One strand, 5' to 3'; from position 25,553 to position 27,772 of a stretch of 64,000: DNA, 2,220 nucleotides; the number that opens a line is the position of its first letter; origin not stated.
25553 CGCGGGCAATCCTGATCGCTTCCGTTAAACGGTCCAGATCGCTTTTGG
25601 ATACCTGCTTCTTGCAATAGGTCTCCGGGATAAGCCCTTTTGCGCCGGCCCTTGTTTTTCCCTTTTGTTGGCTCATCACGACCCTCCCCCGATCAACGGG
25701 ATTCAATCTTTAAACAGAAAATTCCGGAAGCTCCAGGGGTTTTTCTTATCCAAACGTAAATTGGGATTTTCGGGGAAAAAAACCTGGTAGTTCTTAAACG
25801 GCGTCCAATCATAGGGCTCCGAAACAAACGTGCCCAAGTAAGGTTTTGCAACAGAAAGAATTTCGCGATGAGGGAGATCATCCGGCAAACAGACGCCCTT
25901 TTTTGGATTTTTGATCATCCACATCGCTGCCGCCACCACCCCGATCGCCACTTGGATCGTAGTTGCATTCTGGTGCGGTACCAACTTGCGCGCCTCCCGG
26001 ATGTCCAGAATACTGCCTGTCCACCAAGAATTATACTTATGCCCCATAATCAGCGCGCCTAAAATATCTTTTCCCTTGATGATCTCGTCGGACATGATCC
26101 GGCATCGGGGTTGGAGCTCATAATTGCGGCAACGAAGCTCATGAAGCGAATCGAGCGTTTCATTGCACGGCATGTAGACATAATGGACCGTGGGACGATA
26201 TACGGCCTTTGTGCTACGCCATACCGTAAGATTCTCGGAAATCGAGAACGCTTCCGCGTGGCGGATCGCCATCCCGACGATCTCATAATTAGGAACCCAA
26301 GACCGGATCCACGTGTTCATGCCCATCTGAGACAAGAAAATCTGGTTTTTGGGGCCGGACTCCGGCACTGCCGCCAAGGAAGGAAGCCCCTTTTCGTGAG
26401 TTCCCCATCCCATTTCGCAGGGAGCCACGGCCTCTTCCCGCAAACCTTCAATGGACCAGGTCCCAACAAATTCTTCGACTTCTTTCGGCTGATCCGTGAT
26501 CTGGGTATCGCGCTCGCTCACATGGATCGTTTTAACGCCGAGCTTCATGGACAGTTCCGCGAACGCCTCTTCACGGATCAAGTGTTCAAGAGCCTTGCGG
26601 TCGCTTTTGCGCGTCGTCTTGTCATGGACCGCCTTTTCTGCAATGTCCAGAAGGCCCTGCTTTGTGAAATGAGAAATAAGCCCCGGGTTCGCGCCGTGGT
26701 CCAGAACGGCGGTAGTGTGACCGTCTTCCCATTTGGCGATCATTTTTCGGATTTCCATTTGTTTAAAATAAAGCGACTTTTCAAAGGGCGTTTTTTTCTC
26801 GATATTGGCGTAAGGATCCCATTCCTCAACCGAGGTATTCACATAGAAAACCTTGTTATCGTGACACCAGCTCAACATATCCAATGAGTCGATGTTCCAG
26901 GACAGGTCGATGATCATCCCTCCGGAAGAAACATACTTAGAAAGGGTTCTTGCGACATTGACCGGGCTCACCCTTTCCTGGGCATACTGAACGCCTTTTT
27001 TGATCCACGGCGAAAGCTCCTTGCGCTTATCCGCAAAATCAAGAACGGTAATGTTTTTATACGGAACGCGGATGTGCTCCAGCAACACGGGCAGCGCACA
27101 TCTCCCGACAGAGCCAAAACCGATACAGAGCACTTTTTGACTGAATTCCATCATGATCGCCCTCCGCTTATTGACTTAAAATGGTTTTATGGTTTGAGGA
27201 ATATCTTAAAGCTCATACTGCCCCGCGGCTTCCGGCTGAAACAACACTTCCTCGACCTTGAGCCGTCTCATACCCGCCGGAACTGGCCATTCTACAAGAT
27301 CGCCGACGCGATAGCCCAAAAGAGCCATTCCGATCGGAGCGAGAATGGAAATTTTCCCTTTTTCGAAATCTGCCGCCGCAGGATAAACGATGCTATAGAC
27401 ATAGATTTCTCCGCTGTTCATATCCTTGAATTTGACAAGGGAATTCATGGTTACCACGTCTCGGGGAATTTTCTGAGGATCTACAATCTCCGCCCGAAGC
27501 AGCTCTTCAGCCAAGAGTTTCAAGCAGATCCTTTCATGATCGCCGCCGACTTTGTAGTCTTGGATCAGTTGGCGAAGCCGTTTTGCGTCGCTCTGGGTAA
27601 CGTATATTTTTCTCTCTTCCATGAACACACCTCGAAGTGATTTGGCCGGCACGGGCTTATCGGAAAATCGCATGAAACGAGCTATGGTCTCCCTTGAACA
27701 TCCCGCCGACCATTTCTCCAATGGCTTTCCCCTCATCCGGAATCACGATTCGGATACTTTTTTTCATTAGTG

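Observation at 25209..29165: Homospermidine synthase sandwiched between two paralogous Rnk/GreA-like factors, with a DUF1232 protein and a divergent LysR regulator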

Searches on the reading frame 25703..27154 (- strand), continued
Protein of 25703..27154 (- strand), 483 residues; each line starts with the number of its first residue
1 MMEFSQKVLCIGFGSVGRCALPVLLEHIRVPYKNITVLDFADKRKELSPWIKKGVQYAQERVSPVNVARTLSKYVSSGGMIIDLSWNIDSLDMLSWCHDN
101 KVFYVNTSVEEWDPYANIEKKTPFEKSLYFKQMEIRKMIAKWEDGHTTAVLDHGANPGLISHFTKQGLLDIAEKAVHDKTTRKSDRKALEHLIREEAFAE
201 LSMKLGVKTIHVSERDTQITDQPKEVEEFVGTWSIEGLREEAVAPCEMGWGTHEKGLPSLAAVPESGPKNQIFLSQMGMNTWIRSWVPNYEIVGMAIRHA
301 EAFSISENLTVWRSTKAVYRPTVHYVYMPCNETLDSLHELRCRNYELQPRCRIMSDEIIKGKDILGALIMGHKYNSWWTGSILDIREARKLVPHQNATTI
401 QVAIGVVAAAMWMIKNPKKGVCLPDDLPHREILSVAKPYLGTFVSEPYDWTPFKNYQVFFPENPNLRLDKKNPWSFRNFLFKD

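Call 90: search_protein_families(library=pfam, proteins=[L027:1752-2912:+, L003:5199-5903:+, L003:7465-7812:+, L003:7881-8996:+, L003:9027-9944:+], max_evalue=0.001)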
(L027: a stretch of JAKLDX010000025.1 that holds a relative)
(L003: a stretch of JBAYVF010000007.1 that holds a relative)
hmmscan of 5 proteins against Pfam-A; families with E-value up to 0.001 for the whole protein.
L027:1752-2912:+ (386 aa): 3 families
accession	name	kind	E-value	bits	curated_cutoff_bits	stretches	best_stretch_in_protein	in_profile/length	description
PF02784.22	Orn_Arg_deC_N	-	3.5e-54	184.2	23.4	1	32-275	2-247/247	Pyridoxal-dependent decarboxylase, pyridoxal binding domain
PF00278.28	Orn_DAP_Arg_deC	-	1.8e-19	70.2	23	1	129-363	5-95/95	Pyridoxal-dependent decarboxylase, C-terminal sheet domain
PF01168.26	Ala_racemase_N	-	8.3e-05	22.8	24.1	1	29-210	1-172/220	Alanine racemase, N-terminal domain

L003:5199-5903:+ (234 aa): 3 families
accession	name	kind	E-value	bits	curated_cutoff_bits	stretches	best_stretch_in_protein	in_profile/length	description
PF04191.18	PEMT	-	1.1e-10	42.4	25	1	50-125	28-104/105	Phospholipid methyltransferase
PF04140.19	ICMT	-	5.5e-08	33.6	24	1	42-120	14-94/95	Isoprenylcysteine carboxyl methyltransferase (ICMT) family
PF01222.22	ERG4_ERG24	-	1.2e-07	31.3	27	1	57-136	345-425/432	Ergosterol biosynthesis ERG4/ERG24 family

L003:7465-7812:+ (115 aa): 3 families
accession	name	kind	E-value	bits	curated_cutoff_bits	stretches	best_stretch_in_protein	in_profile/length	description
PF07883.17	Cupin_2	-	3.2e-15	56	27.2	1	44-111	3-69/70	Cupin domain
PF02311.25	AraC_binding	-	5.3e-06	26.6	21.1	1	48-105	12-68/135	AraC-like ligand binding domain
PF00190.28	Cupin_1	-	1.3e-05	25.2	22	1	44-109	38-110/151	Cupin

L003:7881-8996:+ (371 aa): 3 families
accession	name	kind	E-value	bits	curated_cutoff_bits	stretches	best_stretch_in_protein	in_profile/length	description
PF00465.25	Fe-ADH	-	6.7e-38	130.4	31.3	1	12-179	1-168/168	Iron-containing alcohol dehydrogenase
PF25137.1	ADH_Fe_C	-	7.2e-28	98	27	1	192-370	3-193/194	Fe-containing alcohol dehydrogenase family, C-terminal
PF13685.12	Fe-ADH_2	-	1.3e-09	38.7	28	1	33-111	19-95/149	Iron-containing alcohol dehydrogenase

L003:9027-9944:+ (305 aa): 1 family
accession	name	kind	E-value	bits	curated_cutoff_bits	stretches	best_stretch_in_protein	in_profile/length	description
PF03279.18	Lip_A_acyltrans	-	6.2e-49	167.2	22.3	1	13-296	12-294/295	Bacterial lipid A biosynthesis acyltransferase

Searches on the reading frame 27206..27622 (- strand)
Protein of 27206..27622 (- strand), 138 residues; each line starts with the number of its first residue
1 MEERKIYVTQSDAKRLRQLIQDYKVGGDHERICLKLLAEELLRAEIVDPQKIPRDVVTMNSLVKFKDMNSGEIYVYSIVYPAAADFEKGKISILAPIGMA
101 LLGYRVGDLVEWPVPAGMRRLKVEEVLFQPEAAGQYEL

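Call 19: search_solved_structures(query=window:27206-27622:-, max_evalue=0.01, show_alignments=2)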
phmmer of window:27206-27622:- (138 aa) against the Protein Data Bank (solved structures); distinct sequences matched with E-value up to 0.01: 7.
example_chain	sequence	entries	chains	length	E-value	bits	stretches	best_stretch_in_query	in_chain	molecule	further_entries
2pn0_A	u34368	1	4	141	2.1e-28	102.1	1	5-136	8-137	Prokaryotic transcription elongation factor GreA/GreB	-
3bmb_A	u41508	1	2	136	1.9e-27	99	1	6-137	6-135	Regulator of nucleoside diphosphate kinase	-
2eul_A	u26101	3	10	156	1.6e-08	37.8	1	41-123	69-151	anti-cleavage anti-GreA transcription factor Gfh1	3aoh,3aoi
2f23_A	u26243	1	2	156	1.7e-08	37.7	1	40-123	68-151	Anti-cleavage anti-greA transcription factor gfh1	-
4wqt_X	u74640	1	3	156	2e-08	37.5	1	41-123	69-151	RNA cleavage stimulating factor (GreA/Gfh1 chimeric protein Gre-C1)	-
2etn_A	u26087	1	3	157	4.7e-08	36.3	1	38-123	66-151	anti-cleavage anti-GreA transcription factor Gfh1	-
1grj_A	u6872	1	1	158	5.2e-06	29.7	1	34-124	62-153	GREA PROTEIN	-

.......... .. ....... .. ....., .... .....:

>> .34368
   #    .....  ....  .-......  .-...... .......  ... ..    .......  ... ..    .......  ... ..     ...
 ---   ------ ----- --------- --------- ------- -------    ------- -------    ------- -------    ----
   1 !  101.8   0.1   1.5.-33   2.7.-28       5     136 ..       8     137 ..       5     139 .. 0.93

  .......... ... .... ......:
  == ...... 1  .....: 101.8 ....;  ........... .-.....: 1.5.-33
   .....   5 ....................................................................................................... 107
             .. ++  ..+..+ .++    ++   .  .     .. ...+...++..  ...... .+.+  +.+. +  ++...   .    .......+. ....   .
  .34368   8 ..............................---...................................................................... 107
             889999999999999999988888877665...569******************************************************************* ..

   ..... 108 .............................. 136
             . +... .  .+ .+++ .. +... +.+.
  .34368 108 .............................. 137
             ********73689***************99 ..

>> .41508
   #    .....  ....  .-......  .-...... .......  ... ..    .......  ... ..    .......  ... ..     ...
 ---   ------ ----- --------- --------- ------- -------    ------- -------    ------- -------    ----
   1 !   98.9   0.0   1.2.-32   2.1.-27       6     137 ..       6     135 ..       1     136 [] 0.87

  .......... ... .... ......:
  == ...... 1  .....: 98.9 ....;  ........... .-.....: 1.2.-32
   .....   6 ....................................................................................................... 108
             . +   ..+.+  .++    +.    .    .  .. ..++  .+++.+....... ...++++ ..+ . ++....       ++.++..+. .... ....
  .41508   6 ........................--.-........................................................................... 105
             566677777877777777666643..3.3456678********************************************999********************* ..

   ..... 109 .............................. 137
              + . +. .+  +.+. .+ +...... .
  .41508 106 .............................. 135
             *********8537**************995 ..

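Call 34: find_homologous_proteins(query=window:27206-27622:-, max_evalue=1e-10)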
Query window:27206-27622:- (138 aa): 1222 proteins with E <= 1e-10 among 1240 candidates; the best 120 are listed.
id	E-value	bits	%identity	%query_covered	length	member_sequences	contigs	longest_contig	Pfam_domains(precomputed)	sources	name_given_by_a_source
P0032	1.4e-83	295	100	100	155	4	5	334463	PF01272.26,PF14760.12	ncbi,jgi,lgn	jgi:regulator of nucleoside diphosphate kinase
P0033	1.9e-71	256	84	100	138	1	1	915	PF01272.26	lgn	-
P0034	7.5e-67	241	82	100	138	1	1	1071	PF01272.26,PF14760.12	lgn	-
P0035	8.3e-67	241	80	100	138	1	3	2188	PF01272.26,PF14760.12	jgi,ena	jgi:regulator of nucleoside diphosphate kinase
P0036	1.0e-66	241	82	100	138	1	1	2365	PF01272.26,PF14760.12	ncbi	-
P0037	3.8e-66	239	80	100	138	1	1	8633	PF01272.26,PF14760.12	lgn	-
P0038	4.1e-66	239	81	100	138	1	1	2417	PF01272.26,PF14760.12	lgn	-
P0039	5.2e-66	238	81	100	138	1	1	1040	PF01272.26,PF14760.12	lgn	-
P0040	6.5e-66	238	80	99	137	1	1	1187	PF01272.26,PF14760.12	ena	-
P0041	7.0e-66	238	81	100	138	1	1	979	PF01272.26,PF14760.12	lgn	-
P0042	7.3e-66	238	80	100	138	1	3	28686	PF01272.26,PF14760.12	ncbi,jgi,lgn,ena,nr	ncbi:MAG TPA: nucleoside diphosphate kinase regulator [Candidatus Omnitrophota bacterium]|nr:nucleos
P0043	8.6e-66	238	79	99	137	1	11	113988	PF01272.26,PF14760.12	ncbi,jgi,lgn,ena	ncbi:MAG: nucleoside diphosphate kinase regulator [Candidatus Omnitrophota bacterium]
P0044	9.2e-66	238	78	99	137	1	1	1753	PF01272.26,PF14760.12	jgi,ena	jgi:regulator of nucleoside diphosphate kinase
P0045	1.1e-65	237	80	100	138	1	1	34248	PF01272.26,PF14760.12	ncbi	-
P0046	1.2e-65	237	79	99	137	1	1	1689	PF01272.26,PF14760.12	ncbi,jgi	-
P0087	9.8e-51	189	63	100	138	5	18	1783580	PF01272.26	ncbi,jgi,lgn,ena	ncbi:MAG: nucleoside diphosphate kinase regulator [Candidatus Omnitrophota bacterium]|jgi:regulator 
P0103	6.7e-43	164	60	97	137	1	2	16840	PF01272.26,PF14760.12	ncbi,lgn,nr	ncbi:MAG: nucleoside diphosphate kinase regulator [Candidatus Omnitrophica bacterium]|nr:nucleoside 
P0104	7.4e-43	164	57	100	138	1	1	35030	PF01272.26,PF14760.12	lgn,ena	-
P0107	1.2e-42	163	57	100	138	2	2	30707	PF01272.26,PF14760.12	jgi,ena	jgi:regulator of nucleoside diphosphate kinase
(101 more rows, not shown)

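Call 35: find_encoding_contigs(protein=P0043, flank=5000, max_places=2)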
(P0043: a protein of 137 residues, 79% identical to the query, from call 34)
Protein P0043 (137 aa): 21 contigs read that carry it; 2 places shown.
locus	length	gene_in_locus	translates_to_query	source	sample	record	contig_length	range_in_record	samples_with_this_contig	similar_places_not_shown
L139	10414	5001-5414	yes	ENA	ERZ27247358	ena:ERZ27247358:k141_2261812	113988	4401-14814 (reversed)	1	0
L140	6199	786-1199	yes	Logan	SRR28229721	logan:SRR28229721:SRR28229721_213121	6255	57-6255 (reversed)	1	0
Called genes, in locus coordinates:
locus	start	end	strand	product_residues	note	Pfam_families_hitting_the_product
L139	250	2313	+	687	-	PF03477:ATP-cone, PF13597:NRDD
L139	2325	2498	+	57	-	PF13597:NRDD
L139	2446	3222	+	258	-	PF13353:Fer4_12, PF04055:Radical_SAM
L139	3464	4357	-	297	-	PF00126:HTH_1, PF03466:LysR_substrate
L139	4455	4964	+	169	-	-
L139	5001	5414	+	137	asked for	PF14760:Rnk_N, PF01272:GreA_GreB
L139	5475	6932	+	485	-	PF03435:Sacchrp_dh_NADP, PF16653:Sacchrp_dh_C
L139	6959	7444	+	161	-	PF01272:GreA_GreB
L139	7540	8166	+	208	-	PF20046:DUF6448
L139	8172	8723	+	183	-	PF01814:Hemerythrin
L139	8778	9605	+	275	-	PF00582:Usp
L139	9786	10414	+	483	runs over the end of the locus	PF00999:Na_H_Exchanger, PF02080:TrkA_C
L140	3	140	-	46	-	?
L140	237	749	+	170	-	-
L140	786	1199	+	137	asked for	PF14760:Rnk_N, PF01272:GreA_GreB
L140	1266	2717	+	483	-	PF03435:Sacchrp_dh_NADP, PF16653:Sacchrp_dh_C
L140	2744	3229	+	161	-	PF01272:GreA_GreB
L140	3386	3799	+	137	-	PF01272:GreA_GreB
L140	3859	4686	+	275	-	PF00582:Usp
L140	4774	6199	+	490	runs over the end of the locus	PF00999:Na_H_Exchanger, PF02080:TrkA_C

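Call 36: find_encoding_contigs(protein=P0087, flank=5000, max_places=2)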
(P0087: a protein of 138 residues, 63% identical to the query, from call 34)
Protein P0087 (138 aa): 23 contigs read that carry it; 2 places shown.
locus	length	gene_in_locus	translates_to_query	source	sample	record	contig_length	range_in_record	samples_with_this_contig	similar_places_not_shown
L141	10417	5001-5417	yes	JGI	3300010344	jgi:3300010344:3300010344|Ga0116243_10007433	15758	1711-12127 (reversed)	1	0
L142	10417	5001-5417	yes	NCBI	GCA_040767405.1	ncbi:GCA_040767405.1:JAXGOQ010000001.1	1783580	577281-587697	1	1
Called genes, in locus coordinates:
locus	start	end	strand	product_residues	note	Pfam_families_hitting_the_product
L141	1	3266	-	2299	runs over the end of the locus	?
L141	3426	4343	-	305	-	PF00126:HTH_1, PF03466:LysR_substrate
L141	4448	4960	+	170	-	PF06803:DUF1232 (weak)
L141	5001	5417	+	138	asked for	PF01272:GreA_GreB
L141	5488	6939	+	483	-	PF03435:Sacchrp_dh_NADP, PF16653:Sacchrp_dh_C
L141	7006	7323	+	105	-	PF12840:HTH_20, PF01022:HTH_5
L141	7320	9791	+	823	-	PF07992:Pyr_redox_2, PF13450:NAD_binding_8 (faint), PF00070:Pyr_redox, PF02852:Pyr_redox_dim, PF00581:Rhodanese, PF01206:TusA, PF02635:DsrE (weak), PF13686:DrsE_2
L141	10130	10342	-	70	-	-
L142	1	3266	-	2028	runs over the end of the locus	-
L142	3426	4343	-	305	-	PF00126:HTH_1, PF03466:LysR_substrate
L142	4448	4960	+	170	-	PF06803:DUF1232 (weak)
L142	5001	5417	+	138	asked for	PF01272:GreA_GreB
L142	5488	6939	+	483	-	PF03435:Sacchrp_dh_NADP, PF16653:Sacchrp_dh_C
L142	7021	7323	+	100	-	PF12840:HTH_20, PF01022:HTH_5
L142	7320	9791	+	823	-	PF07992:Pyr_redox_2, PF13450:NAD_binding_8 (faint), PF00070:Pyr_redox, PF02852:Pyr_redox_dim, PF00581:Rhodanese, PF01206:TusA, PF02635:DsrE (weak), PF13686:DrsE_2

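Call 37: find_encoding_contigs(protein=P0103, flank=5000, max_places=2)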
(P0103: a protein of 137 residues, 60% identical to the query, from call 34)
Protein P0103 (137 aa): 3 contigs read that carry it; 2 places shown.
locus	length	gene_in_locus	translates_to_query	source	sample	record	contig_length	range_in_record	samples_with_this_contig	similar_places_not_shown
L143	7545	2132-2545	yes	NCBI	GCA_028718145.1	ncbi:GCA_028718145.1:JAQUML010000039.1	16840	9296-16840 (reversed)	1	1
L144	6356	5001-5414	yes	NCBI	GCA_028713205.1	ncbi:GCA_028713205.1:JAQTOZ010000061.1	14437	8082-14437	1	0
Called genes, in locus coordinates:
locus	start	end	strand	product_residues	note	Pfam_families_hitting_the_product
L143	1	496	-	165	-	PF00126:HTH_1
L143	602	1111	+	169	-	-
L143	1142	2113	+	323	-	PF01916:DS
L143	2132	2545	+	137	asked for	PF14760:Rnk_N, PF01272:GreA_GreB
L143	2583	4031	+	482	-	PF03435:Sacchrp_dh_NADP, PF16653:Sacchrp_dh_C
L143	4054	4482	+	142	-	PF01272:GreA_GreB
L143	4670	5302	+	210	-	PF20046:DUF6448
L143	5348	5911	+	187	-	PF01814:Hemerythrin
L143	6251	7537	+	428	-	-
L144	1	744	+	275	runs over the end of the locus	PF00950:ABC-3, PF01032:FecCD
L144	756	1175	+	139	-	-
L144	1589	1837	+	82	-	PF01541:GIY-YIG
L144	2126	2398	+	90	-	-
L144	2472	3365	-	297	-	PF00126:HTH_1, PF03466:LysR_substrate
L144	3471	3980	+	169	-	-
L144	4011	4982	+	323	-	PF01916:DS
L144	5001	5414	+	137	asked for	PF14760:Rnk_N, PF01272:GreA_GreB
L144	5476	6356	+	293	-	PF03435:Sacchrp_dh_NADP, PF16653:Sacchrp_dh_C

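Call 38: find_encoding_contigs(protein=P0104, flank=5000, max_places=1)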
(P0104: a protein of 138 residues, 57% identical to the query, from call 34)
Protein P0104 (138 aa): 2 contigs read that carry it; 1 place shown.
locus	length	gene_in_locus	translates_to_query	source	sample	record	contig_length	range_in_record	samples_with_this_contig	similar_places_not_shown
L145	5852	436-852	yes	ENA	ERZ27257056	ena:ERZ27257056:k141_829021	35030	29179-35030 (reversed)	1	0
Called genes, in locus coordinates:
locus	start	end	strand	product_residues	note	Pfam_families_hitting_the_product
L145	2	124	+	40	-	?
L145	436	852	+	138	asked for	PF14760:Rnk_N, PF01272:GreA_GreB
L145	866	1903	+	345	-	PF06723:MreB_Mbl, PF00022:Actin (weak), PF11104:PilM_2 (faint), PF00012:HSP70, PF14450:FtsA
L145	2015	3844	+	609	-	PF02743:dCache_1 (weak), PF00672:HAMP, PF00512:HisKA, PF02518:HATPase_c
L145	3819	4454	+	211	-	PF00072:Response_reg, PF23198:PDE8A_N (weak), PF08281:Sigma70_r4_2 (faint), PF00196:GerE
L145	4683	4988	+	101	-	PF01527:HTH_Tnp_1, PF13518:HTH_28 (weak)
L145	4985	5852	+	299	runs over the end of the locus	PF13276:HTH_21, PF00665:rve, PF13683:rve_3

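Call 39: find_encoding_contigs(protein=P0107, flank=5000, max_places=1)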
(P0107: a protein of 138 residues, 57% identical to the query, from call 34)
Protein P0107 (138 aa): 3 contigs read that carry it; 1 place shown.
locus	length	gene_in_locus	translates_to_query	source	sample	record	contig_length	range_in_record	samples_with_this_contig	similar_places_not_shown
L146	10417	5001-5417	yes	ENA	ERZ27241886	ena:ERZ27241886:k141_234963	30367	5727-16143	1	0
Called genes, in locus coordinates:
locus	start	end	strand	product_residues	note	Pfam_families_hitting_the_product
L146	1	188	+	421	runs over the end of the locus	PF14684:Tricorn_C1, PF03572:Peptidase_S41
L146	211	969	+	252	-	-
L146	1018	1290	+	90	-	-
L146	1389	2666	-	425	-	PF07549:Sec_GG (weak), PF02355:SecD_SecF_C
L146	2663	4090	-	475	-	PF00535:Glycos_transf_2, PF12804:NTP_transf_3 (weak), PF00702:Hydrolase, PF06888:Put_Phosphatase, PF12710:HAD, PF08282:Hydrolase_3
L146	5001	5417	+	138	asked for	PF14760:Rnk_N, PF01272:GreA_GreB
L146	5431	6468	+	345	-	PF06723:MreB_Mbl, PF00022:Actin (weak), PF11104:PilM_2 (faint), PF00012:HSP70, PF14450:FtsA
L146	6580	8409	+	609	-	PF02743:dCache_1 (weak), PF00672:HAMP, PF00512:HisKA, PF02518:HATPase_c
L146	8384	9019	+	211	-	PF00072:Response_reg, PF08281:Sigma70_r4_2 (faint), PF00196:GerE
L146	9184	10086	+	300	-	PF00512:HisKA, PF02518:HATPase_c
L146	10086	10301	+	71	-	-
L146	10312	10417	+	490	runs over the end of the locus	PF13091:PLDc_2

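Call 70: search_protein_families(library=pfam, proteins=[L143:1142-2113:+, L140:3386-3799:+, L139:7540-8166:+], max_evalue=0.001)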
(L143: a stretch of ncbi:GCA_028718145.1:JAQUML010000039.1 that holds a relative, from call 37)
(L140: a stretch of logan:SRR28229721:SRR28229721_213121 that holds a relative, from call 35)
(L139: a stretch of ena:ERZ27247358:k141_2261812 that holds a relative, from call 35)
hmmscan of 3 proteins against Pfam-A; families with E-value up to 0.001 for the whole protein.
L143:1142-2113:+ (323 aa): 1 family
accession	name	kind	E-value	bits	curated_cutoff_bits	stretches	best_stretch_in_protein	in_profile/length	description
PF01916.23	DS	-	1.6e-41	142.9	27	1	13-317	10-287/288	Deoxyhypusine synthase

L140:3386-3799:+ (137 aa): 1 family
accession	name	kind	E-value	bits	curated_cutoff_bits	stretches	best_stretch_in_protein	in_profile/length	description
PF01272.25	GreA_GreB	-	2e-15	57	26.9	1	52-127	2-77/77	Transcription elongation factor, GreA/GreB, C-term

L139:7540-8166:+ (208 aa): 1 family
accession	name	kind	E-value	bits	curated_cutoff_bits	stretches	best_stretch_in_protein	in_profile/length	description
PF20046.4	DUF6448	-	7.3e-56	188.7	27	1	36-179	1-147/147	Family of unknown function (DUF6448)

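Call 88: search_protein_families(library=padloc, proteins=[window:27206-27622:-], max_evalue=0.001)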
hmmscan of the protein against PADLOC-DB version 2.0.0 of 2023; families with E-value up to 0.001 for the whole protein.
window:27206-27622:- (138 aa): 0 families
